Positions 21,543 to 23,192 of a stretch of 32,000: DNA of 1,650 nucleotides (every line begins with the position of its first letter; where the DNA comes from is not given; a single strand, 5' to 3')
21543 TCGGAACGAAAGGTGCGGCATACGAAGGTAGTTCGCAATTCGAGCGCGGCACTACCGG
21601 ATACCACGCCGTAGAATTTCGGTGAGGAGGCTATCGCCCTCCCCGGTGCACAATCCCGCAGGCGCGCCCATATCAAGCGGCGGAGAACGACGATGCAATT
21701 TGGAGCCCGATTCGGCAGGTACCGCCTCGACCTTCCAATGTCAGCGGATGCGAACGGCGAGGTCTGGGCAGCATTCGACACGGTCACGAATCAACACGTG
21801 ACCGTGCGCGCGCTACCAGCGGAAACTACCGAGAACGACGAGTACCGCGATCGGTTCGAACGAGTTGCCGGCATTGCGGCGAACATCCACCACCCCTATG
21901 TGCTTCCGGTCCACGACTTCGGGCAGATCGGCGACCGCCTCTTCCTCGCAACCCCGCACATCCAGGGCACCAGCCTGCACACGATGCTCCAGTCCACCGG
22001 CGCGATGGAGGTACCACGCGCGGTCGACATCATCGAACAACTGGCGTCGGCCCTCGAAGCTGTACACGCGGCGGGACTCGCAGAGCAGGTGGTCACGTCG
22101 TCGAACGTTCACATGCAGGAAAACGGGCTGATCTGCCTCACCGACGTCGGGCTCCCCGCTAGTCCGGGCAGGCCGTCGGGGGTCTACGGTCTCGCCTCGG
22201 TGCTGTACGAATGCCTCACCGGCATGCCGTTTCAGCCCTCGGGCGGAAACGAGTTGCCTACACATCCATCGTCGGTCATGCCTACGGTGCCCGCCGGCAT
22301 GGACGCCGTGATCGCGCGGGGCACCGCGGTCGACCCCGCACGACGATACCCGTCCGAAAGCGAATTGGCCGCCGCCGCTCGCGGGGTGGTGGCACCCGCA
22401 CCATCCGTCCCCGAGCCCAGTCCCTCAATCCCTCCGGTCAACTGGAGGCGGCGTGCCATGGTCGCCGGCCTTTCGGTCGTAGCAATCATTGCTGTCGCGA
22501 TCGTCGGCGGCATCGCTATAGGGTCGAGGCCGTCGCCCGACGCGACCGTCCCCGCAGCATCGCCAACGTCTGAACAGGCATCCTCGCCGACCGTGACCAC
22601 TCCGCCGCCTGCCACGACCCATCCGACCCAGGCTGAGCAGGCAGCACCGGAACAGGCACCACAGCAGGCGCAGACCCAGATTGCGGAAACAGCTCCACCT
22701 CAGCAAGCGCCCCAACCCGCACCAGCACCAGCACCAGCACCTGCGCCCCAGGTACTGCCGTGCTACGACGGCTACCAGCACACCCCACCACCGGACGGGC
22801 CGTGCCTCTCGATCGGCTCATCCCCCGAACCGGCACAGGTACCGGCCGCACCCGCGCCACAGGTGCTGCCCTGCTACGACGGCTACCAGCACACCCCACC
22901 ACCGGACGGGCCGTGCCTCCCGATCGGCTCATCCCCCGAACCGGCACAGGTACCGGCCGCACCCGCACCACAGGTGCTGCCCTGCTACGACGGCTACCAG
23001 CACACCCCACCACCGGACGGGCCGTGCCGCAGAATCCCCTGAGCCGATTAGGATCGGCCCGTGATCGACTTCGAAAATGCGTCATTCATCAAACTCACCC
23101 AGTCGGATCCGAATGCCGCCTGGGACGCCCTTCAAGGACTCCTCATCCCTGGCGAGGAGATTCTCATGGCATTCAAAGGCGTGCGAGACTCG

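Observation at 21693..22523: Membrane-anchored pseudokinase with most catalytic motifs substituted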

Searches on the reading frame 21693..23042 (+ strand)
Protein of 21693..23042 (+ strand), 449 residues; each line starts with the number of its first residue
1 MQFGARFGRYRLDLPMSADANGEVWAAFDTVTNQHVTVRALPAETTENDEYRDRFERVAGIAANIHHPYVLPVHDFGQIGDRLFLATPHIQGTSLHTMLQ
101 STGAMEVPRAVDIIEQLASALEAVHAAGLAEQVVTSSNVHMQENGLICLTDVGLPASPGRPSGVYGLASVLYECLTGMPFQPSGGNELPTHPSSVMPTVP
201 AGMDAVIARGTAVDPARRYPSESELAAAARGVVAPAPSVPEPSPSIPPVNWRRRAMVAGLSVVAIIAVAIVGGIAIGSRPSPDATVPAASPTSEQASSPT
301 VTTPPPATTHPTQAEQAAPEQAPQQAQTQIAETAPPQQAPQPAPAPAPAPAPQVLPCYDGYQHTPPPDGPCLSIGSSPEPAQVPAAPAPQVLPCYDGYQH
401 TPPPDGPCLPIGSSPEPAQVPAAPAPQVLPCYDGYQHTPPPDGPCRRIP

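Call 3: search_protein_families(library=pfam, proteins=[window:21693-23042:+], max_evalue=1)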
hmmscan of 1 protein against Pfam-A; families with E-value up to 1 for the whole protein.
window:21693-23042:+ (449 aa): 4 families
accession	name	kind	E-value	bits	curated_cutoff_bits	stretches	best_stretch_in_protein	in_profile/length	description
PF00069.31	Pkinase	-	5e-10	39.6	31.7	1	21-154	12-144/263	Protein kinase domain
PF07714.23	PK_Tyr_Ser-Thr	-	4.3e-08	33.2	23.1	1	21-155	12-149/258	Protein tyrosine and serine/threonine kinase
PF23678.1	YqhI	-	0.0015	18.2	27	0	352-363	11-22/36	YqhI-like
PF25512.1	zf-CCCH_AtC3H23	-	0.14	12.3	27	0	390-400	8-18/34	AtC3H23-like, CCCH zinc finger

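Call 4: search_protein_families(library=ncbifam, proteins=[window:21693-23042:+], max_evalue=1)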
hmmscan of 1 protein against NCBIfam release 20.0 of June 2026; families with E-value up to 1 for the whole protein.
window:21693-23042:+ (449 aa): 14 families
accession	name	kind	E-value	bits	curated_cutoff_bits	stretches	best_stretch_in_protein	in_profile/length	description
NF052427.1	StpK7MSMEG_1200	equivalog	4.8e-45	154.1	900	2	5-157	4-157/601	serine/threonine protein kinase StpK7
NF033483.0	PknB_PASTA_kin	equivalog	8.5e-29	101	450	2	8-154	7-153/563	Stk1 family PASTA domain-containing Ser/Thr kinase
NF047741.1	antiphage_MADS6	equivalog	4.5e-16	58.5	460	2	5-128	491-611/612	methylation-associated defense system protein kinase MAD6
NF009651.0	PRK13184.1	equivalog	1.4e-14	53.1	839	1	21-107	15-101/932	serine/threonine-protein kinase PknD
NF038150.1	lanthi_synth_IV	equivalog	4.3e-11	41.9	650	1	8-161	189-351/851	class IV lanthionine synthetase LanL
TIGR03903.1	TOMM_kin_cyc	equivalog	1.5e-09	36.3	705.75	1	32-142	2-113/1267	TOMM system kinase/cyclase fusion protein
NF053615.1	SerThrKinAfsKStmc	equivalog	5.7e-06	25.3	1300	1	31-146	35-150/809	protein serine/threonine kinase AfsK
NF038151.1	lanthi_synth_III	equivalog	0.002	16.6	575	1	68-151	284-379/833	class III lanthionine synthetase LanKC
NF033442.0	BREX_PglW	equivalog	0.0051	14.5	990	1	6-144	202-348/1391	BREX system serine/threonine kinase PglW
TIGR03724.2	arch_bud32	equivalog_domain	0.02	14.4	125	1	85-155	70-131/193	KEOPS complex kinase/ATPase Bud32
NF040671.1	PLuB_AAA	exception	0.04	11.2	999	1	62-144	59-139/1256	PLuB system helicase-like protein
NF040486.1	SrfA_fam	subfamily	0.052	13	150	1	226-348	190-302/438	SrfA family protein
NF038218.1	IcmG_DotF_IVB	equivalog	0.064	12.9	200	1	245-332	41-128/266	type IVB secretion system protein IcmG/DotF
NF033885.1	conj_TraP_IncI1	equivalog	0.36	10.5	135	1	251-329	4-73/217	conjugal transfer protein TraP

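Call 6: find_homologous_proteins(query=window:21693-23042:+, max_evalue=0.00001)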
Query window:21693-23042:+ (449 aa): 114 proteins with E <= 0.00001 among 8000 candidates.
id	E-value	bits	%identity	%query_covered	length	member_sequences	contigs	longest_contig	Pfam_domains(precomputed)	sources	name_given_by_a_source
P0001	2.2e-292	988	100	100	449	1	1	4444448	PF07714.24,PF00069.32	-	-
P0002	2.0e-205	701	71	100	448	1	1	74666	PF07714.24,PF00069.32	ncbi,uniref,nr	ncbi:serine/threonine-protein kinase [Rhodococcus marinonascens]|uniref:serine/threonine-protein kin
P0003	8.1e-183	627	71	92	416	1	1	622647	PF07714.24,PF00069.32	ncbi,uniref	ncbi:serine/threonine-protein kinase [Rhodococcus sp. NPDC049939]|uniref:serine/threonine protein ki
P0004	1.1e-150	521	60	99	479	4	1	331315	PF07714.24,PF00069.32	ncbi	ncbi:serine/threonine-protein kinase [Rhodococcus aetherivorans]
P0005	4.2e-132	460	58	91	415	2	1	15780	PF07714.24,PF00069.32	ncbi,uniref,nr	ncbi:protein kinase [Rhodococcus sp. T2V]|uniref:protein kinase n=1 Tax=Rhodococcus sp. T2V TaxID=30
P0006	1.5e-124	435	56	99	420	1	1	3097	PF07714.24,PF00069.32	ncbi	ncbi:serine/threonine-protein kinase, partial [Rhodococcus indonesiensis]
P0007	5.4e-124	433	57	91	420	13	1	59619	PF07714.24,PF00069.32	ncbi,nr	ncbi:protein kinase [Rhodococcus sp. IEGM 248]|nr:protein kinase [Rhodococcus sp. IEGM 248]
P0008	1.4e-123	431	56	91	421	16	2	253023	PF07714.24,PF00069.32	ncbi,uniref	ncbi:protein kinase [Rhodococcus jostii]|uniref:protein kinase n=1 Tax=Rhodococcus jostii TaxID=1329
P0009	2.0e-123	431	49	98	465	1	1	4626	PF07714.24,PF00069.32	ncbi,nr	ncbi:MAG: serine/threonine protein kinase [Aldersonia sp.]|nr:serine/threonine protein kinase [Alder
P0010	3.1e-123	430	56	91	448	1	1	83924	PF07714.24,PF00069.32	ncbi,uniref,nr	ncbi:protein kinase [Rhodococcus sp. T2V]|uniref:serine/threonine-protein kinase n=1 Tax=Rhodococcus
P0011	1.2e-122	428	55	91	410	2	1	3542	PF07714.24,PF00069.32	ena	-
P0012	3.5e-122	427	52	99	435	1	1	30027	PF07714.24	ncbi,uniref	ncbi:MAG: serine/threonine-protein kinase [Rhodococcus sp. (in: high G+C Gram-positive bacteria)]|un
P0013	6.2e-120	419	53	91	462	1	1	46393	PF07714.24,PF00069.32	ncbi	ncbi:serine/threonine-protein kinase [Rhodococcus koreensis]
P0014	1.5e-113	398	54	92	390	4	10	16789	PF07714.24,PF00069.32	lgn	-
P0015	7.2e-105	370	51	83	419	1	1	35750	PF07714.24,PF00069.32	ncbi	ncbi:serine/threonine-protein kinase [Rhodococcus koreensis]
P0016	8.1e-101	356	58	73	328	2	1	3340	PF07714.24,PF00069.32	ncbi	ncbi:serine/threonine-protein kinase, partial [Rhodococcus koreensis]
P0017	7.0e-95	337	56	64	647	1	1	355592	PF07714.24,PF00069.32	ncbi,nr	ncbi:serine/threonine protein kinase [Rhodococcus opacus]|nr:serine/threonine protein kinase [Rhodoc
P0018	1.6e-93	332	44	91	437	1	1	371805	PF07714.24,PF00069.32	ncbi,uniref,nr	ncbi:serine/threonine protein kinase [Aldersonia sp. NBC_00410]|uniref:serine/threonine-protein kina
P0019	1.4e-90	323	48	58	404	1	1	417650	PF07714.24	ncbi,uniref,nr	ncbi:protein kinase [Skermania sp. ID1734]|uniref:protein kinase n=1 Tax=Skermania sp. ID1734 TaxID=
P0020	1.0e-89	320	43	91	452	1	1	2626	PF07714.24,PF00069.32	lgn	-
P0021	1.6e-89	319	42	91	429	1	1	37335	PF07714.24,PF00069.32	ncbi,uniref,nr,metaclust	ncbi:serine/threonine protein kinase [Aldersonia kunmingensis]|uniref:serine/threonine protein kinas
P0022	4.2e-62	229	69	36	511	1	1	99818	PF07714.24,PF00069.32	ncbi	-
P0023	1.6e-42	164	49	22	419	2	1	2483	PF23678.2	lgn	-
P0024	1.2e-35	142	37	51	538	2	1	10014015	PF07714.24,PF00069.32,PF03109.23,PF01636.30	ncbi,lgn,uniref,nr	ncbi:serine/threonine-protein kinase [Nocardia arthritidis]|uniref:non-specific serine/threonine pro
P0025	1.3e-35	142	36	50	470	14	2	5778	PF07714.24,PF00069.32,PF01636.30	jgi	jgi:serine/threonine-protein kinase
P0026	1.7e-33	135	36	49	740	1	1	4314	PF07714.24,PF00069.32,PF00211.26,PF13191.13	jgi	jgi:class 3 adenylate cyclase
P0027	3.1e-33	134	35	55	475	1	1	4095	PF07714.24,PF00069.32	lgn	-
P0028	1.1e-31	129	36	51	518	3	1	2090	PF07714.24,PF00069.32,PF01636.30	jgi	jgi:serine/threonine-protein kinase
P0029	1.1e-30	125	35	55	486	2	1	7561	PF07714.24,PF00069.32,PF01636.30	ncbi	-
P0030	1.7e-29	121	35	54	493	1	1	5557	PF07714.24,PF00069.32,PF01636.30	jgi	jgi:serine/threonine-protein kinase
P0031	2.1e-29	121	32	54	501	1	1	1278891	PF07714.24,PF00069.32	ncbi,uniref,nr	ncbi:protein kinase [Nocardia sp. CDC153]|uniref:serine/threonine-protein kinase n=1 Tax=Nocardia sp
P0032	3.3e-29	120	35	52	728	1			PF22494.4,PF07714.24,PF00069.32,PF10282.16,PF25174.2,PF23381.2,PF21783.3,PF26550.2,PF02239.23,PF23414.2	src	-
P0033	5.9e-29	120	38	48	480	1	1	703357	PF07714.24,PF00069.32,PF01636.30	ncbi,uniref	ncbi:protein kinase [Nocardia sp. NPDC051570]|uniref:serine/threonine-protein kinase n=1 Tax=Nocardi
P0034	9.2e-29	119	34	51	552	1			PF07714.24,PF00069.32,PF10282.16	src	-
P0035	1.2e-28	119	38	45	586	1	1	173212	PF07714.24,PF00069.32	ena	-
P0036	1.7e-28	118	36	51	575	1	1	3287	PF06293.21,PF07714.24,PF00069.32,PF03109.23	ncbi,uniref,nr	ncbi:serine/threonine-protein kinase [Mycobacterium asiaticum]|uniref:non-specific serine/threonine 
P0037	5.2e-27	113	33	49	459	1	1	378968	PF07714.24,PF00069.32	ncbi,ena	-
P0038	5.5e-27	113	33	52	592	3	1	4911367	PF07714.24,PF00069.32,PF01636.30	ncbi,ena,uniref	ncbi:protein kinase domain-containing protein [Mycobacterium sp.]|uniref:serine/threonine-protein ki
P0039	4.3e-26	110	32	51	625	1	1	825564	PF07714.24,PF00069.32,PF13462.13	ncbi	-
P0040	7.8e-26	109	32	54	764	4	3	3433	PF07714.24,PF25168.2,PF00069.32,PF10282.16,PF25174.2,PF23381.2,PF21783.3,PF02239.23,PF23414.2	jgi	jgi:YVTN family beta-propeller protein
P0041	3.3e-25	107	34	49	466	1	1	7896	PF07714.24,PF00069.32,PF01636.30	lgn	-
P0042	2.1e-24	105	31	48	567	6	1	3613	PF07714.24,PF00069.32,PF03109.23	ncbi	-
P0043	3.5e-21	94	31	50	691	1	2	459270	PF07714.24,PF00069.32,PF24684.2,PF01636.30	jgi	jgi:YVTN family beta-propeller protein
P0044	5.9e-21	93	34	51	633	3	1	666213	PF07714.24,PF00069.32,PF14032.13,PF01636.30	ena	-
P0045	1.2e-20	92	28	98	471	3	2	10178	-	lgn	-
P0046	1.6e-20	92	36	49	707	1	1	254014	PF07714.24,PF00069.32,PF11611.14,PF01636.30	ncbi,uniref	ncbi:protein kinase [Nocardia sp. NPDC051787]|uniref:protein kinase domain-containing protein n=1 Ta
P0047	1.6e-20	92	34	48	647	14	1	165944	PF07714.24,PF00069.32,PF11611.14,PF01636.30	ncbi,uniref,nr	ncbi:serine/threonine-protein kinase [Nocardia beijingensis]|uniref:serine/threonine-protein kinase 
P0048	2.7e-19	88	30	47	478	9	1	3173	PF07714.24,PF00069.32,PF03109.23,PF01636.30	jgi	jgi:serine/threonine-protein kinase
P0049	5.8e-18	83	30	49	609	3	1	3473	PF07714.24,PF00069.32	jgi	jgi:streptogramin lyase/tRNA A-37 threonylcarbamoyl transferase component Bud32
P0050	4.6e-17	80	83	4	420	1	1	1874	-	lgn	-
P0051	4.1e-16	77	34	39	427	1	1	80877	PF07714.24,PF00069.32,PF03109.23,PF01636.30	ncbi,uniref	ncbi:serine/threonine-protein kinase [Streptomyces sp. NPDC059866]|uniref:serine/threonine-protein k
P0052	2.3e-15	75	33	39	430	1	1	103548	PF07714.24,PF00069.32,PF03109.23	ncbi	ncbi:serine/threonine-protein kinase [Streptomyces sp. NPDC002309]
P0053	1.2e-14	72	23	78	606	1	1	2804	PF07714.24,PF00069.32,PF03109.23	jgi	jgi:serine/threonine protein kinase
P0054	2.4e-14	71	27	55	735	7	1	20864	PF07714.24,PF00069.32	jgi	-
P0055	5.2e-14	70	30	50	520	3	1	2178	PF07714.24,PF00069.32,PF03109.23,PF03793.25,PF01636.30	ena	-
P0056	1.0e-13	69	29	50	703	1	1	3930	PF07714.24,PF00069.32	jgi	jgi:serine/threonine protein kinase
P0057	3.7e-13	67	27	52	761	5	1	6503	PF07714.24,PF00069.32,PF03109.23,PF03793.25,PF01636.30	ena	-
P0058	9.3e-13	66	25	50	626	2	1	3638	PF07714.24,PF00069.32,PF03109.23,PF01636.30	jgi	jgi:serine/threonine protein kinase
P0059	1.5e-12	65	27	54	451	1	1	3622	PF07714.24,PF00069.32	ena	-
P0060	9.6e-12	63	-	-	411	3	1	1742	PF07714.24,PF00069.32,PF03109.23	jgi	jgi:serine/threonine-protein kinase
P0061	1.0e-11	63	32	35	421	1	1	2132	PF07714.24,PF00069.32,PF03109.23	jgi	jgi:serine/threonine-protein kinase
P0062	1.7e-11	62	29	38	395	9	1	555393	PF07714.24,PF00069.32,PF03109.23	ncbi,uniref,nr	ncbi:serine/threonine-protein kinase [Streptomyces sp. ATexAB-D23]|uniref:serine/threonine-protein k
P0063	8.1e-11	60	25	49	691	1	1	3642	PF07714.24,PF00069.32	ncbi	-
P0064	1.3e-10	59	29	51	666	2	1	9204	PF07714.24,PF00069.32,PF03109.23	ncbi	-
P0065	1.6e-10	59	28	51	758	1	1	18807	PF07714.24,PF00069.32,PF14531.13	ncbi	-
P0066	1.8e-10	59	56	14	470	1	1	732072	-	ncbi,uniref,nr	ncbi:protein kinase family protein [Antrihabitans cavernicola]|uniref:Serine/threonine protein kinas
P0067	2.0e-10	58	-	-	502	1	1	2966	PF07714.24,PF00069.32,PF03109.23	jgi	-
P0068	2.9e-10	58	27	49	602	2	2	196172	PF06293.21,PF07714.24,PF00069.32,PF03109.23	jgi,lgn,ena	-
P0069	4.8e-10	57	28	53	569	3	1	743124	PF07714.24,PF00069.32,PF03793.25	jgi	jgi:serine/threonine-protein kinase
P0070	6.0e-10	57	26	63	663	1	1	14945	PF07714.24,PF00069.32,PF03109.23,PF01636.30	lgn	-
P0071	8.3e-10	56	28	53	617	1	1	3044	PF07714.24,PF00069.32,PF03781.23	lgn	-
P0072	9.9e-10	56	27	49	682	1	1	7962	PF07714.24,PF00069.32,PF08238.19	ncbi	-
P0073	1.6e-9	55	-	-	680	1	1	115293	PF07714.24,PF00069.32,PF03109.23,PF03781.23,PF01636.30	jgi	jgi:formylglycine-generating enzyme required for sulfatase activity/tRNA A-37 threonylcarbamoyl tran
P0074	1.6e-9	55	29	51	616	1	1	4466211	PF07714.24,PF00069.32,PF03109.23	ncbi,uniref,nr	ncbi:serine/threonine-protein kinase [Ramlibacter tataouinensis]|uniref:serine/threonine-protein kin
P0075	2.0e-9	55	27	49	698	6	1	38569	PF06293.21,PF07714.24,PF00069.32,PF03109.23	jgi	jgi:serine/threonine protein kinase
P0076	2.5e-9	55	33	38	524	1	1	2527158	PF07714.24,PF00069.32,PF03109.23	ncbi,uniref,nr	ncbi:serine/threonine-protein kinase [Dietzia sp. ANT_WB102]|uniref:serine/threonine-protein kinase 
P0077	2.9e-9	55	24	47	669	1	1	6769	PF07714.24,PF00069.32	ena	-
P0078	3.8e-9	54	23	39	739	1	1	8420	PF07714.24,PF00069.32,PF01636.30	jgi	jgi:eukaryotic-like serine/threonine-protein kinase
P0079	4.7e-9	54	28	50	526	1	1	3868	PF07714.24,PF00069.32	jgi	jgi:serine/threonine kinase PknH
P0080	1.7e-8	52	31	31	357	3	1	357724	PF07714.24,PF00069.32,PF03109.23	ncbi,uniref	ncbi:serine/threonine-protein kinase [Streptomyces sp. NPDC056010]|uniref:serine/threonine-protein k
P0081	1.8e-8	52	24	49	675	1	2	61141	PF07714.24,PF00069.32,PF13715.13,PF03109.23,PF08308.18,PF13620.13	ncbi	ncbi:MAG: protein kinase [Terriglobales bacterium]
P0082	2.3e-8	52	23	48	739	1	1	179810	PF07714.24,PF00069.32,PF01636.30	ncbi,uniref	ncbi:protein kinase domain-containing protein [Falsiroseomonas sp. HW251]|uniref:serine/threonine-pr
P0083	3.1e-8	51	26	49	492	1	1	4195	PF07714.24,PF00069.32,PF01636.30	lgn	-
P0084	4.0e-8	51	25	61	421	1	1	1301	PF07714.24,PF00069.32,PF03109.23,PF01636.30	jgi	jgi:serine/threonine-protein kinase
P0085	4.2e-8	51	24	68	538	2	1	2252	PF07714.24,PF00069.32,PF01636.30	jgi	jgi:serine/threonine protein kinase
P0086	6.1e-8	50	23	52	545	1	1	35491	PF07714.24,PF00069.32,PF03109.23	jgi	jgi:hypothetical protein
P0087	6.9e-8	50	24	48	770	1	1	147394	PF07714.24,PF00069.32,PF03109.23,PF01636.30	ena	-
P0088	7.3e-8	50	25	48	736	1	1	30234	PF07714.24,PF00069.32,PF03109.23,PF01636.30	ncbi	-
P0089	1.3e-7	49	26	53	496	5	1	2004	PF07714.24,PF00069.32,PF03109.23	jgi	jgi:eukaryotic-like serine/threonine-protein kinase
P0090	1.3e-7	49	28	34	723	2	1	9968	PF07714.24,PF00069.32,PF03109.23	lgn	-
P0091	1.3e-7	49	30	39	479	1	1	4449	PF07714.24,PF00069.32,PF08308.18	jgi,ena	-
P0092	2.1e-7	49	26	49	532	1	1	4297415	PF06293.21,PF07714.24,PF00069.32,PF03109.23,PF03793.25,PF01636.30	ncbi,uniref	ncbi:protein kinase domain-containing protein [Blastococcus montanus]|uniref:protein kinase domain-c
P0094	5.2e-7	47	25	50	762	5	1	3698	PF07714.24,PF00069.32,PF03109.23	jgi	jgi:serine/threonine-protein kinase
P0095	6.0e-7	47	23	77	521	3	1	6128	PF07714.24,PF00069.32,PF03109.23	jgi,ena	-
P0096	6.9e-7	47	24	40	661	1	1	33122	PF07714.24,PF00069.32,PF03109.23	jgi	jgi:eukaryotic-like serine/threonine-protein kinase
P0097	6.9e-7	47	24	40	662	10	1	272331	PF07714.24,PF00069.32,PF03109.23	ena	-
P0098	8.0e-7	47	27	49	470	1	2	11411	PF07714.24,PF00069.32,PF03109.23,PF01636.30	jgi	jgi:serine/threonine-protein kinase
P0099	9.6e-7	46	24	59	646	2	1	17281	PF07714.24,PF00069.32,PF03109.23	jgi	jgi:hypothetical protein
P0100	9.7e-7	46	-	-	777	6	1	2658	PF07714.24,PF00069.32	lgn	-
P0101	1.0e-6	46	25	49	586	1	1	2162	PF07714.24,PF00069.32,PF01636.30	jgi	jgi:serine/threonine-protein kinase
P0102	1.0e-6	46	29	30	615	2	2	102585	PF07714.24,PF00069.32,PF01636.30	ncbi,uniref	ncbi:protein kinase [Streptomyces sp. NPDC085524]|uniref:serine/threonine-protein kinase n=1 Tax=unc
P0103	1.3e-6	46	25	48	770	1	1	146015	PF07714.24,PF00069.32,PF03109.23,PF01636.30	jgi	jgi:predicted Ser/Thr protein kinase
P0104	1.3e-6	46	24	49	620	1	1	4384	PF07714.24,PF00069.32,PF03109.23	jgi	jgi:serine/threonine protein kinase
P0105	1.5e-6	46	27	34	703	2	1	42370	PF06293.21,PF07714.24,PF00069.32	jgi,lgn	-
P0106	1.7e-6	46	25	53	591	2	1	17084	PF07714.24,PF00069.32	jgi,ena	-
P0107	1.7e-6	45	23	52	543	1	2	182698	PF07714.24,PF00069.32,PF03109.23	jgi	jgi:serine/threonine-protein kinase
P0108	1.7e-6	45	25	56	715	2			PF07714.24,PF00069.32,PF03109.23,PF17667.8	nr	nr:serine/threonine-protein kinase [Ramlibacter paludis]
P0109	1.7e-6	45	24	53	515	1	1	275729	PF07714.24,PF00069.32,PF01636.30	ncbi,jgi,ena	jgi:serine/threonine-protein kinase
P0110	2.1e-6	45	22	65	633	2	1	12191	PF07714.24,PF00069.32,PF03109.23,PF08239.18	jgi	jgi:serine/threonine-protein kinase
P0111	2.4e-6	45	23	51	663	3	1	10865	PF07714.24,PF00069.32,PF14326.12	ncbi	-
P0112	3.0e-6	45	26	52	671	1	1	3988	PF07714.24,PF00069.32,PF08308.18,PF01636.30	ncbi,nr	ncbi:MAG TPA: serine/threonine-protein kinase, partial [Candidatus Polarisedimenticolia bacterium]|n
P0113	7.7e-6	43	24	50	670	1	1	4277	PF07714.24,PF00069.32,PF03109.23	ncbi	-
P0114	9.3e-6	43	25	49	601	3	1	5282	PF07714.24,PF00069.32,PF13240.12,PF03109.23,PF08308.18,PF13620.13,PF02368.25,PF01636.30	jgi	jgi:serine/threonine-protein kinase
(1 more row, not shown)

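Call 12: find_encoding_contigs(protein=P0002, flank=10000, max_places=2)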
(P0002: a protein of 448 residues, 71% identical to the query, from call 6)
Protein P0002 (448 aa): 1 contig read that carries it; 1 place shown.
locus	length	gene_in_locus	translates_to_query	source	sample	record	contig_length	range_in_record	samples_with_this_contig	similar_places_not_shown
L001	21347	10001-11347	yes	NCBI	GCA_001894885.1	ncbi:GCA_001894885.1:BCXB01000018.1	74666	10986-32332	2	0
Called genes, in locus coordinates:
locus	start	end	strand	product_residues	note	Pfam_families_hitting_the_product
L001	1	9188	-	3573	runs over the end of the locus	PF00109:ketoacyl-synt, PF08990:Docking, PF00108:Thiolase_N, PF02801:Ketoacyl-synt_C, PF16197:KAsynt_C_assoc, PF00698:Acyl_transf_1, PF21089:PKS_DH_N, PF14765:PS-DH, +21 more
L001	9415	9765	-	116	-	-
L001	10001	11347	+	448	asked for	PF07714:PK_Tyr_Ser-Thr, PF00069:Pkinase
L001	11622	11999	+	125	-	PF08000:bPH_1, PF14470:bPH_3 (weak)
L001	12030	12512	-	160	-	PF04008:Adenosine_kin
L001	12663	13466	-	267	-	PF04307:YdjM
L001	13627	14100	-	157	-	PF00210:Ferritin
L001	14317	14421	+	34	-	-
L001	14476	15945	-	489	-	PF00199:Catalase, PF06628:Catalase-rel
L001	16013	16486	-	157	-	PF01475:FUR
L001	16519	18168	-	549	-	PF13434:Lys_Orn_oxgnase (faint), PF00743:FMO-like, PF01266:DAO (faint), PF03486:HI0933_like (faint), PF07992:Pyr_redox_2, PF13450:NAD_binding_8, PF13454:NAD_binding_9 (weak), PF13738:Pyr_redox_3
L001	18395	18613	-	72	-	-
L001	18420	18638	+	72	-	-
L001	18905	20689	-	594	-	PF07732:Cu-oxidase_3, PF07731:Cu-oxidase_2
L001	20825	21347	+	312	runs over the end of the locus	PF03781:FGE-sulfatase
